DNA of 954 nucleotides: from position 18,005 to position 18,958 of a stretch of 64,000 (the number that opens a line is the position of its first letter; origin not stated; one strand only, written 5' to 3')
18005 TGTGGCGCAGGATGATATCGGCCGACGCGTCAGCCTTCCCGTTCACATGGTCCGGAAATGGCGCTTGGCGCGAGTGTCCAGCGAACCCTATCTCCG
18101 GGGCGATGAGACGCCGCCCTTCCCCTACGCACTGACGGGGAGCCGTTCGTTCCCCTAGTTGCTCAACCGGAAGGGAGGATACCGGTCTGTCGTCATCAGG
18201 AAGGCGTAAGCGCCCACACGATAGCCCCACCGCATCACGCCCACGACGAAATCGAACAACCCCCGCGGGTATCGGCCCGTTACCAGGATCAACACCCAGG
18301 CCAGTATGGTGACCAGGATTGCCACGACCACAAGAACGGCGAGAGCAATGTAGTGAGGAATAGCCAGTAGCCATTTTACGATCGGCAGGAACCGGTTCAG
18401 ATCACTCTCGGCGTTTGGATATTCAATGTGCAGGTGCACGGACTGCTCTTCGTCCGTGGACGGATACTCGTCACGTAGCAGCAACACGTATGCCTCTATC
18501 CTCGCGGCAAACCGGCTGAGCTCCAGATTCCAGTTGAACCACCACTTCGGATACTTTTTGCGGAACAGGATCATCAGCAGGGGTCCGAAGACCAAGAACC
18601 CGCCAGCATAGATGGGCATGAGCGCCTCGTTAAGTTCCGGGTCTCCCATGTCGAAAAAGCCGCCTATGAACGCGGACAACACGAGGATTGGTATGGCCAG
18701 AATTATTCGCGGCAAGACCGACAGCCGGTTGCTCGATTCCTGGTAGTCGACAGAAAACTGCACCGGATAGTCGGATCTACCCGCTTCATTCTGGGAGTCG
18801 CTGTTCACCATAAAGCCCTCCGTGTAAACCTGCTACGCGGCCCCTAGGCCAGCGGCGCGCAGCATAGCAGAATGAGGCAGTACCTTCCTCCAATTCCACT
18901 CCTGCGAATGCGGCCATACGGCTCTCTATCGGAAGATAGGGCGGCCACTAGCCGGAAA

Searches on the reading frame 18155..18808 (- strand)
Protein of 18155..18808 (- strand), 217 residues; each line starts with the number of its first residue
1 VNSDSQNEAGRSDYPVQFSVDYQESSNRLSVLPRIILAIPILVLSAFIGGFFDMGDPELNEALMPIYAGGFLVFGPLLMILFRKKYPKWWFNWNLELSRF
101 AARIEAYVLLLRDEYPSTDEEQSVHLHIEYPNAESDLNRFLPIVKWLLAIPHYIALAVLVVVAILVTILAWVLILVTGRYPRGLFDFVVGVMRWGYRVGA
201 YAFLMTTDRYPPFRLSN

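Call 23: search_protein_families(library=pfam, proteins=[window:18155-18808:-], max_evalue=0.001)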
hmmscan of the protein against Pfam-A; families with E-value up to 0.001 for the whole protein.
window:18155-18808:- (217 aa): 1 family
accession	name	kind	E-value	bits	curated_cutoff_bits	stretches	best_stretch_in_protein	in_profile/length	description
PF14333.11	DUF4389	-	8.7e-19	67.6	25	1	144-213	6-74/76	Domain of unknown function (DUF4389)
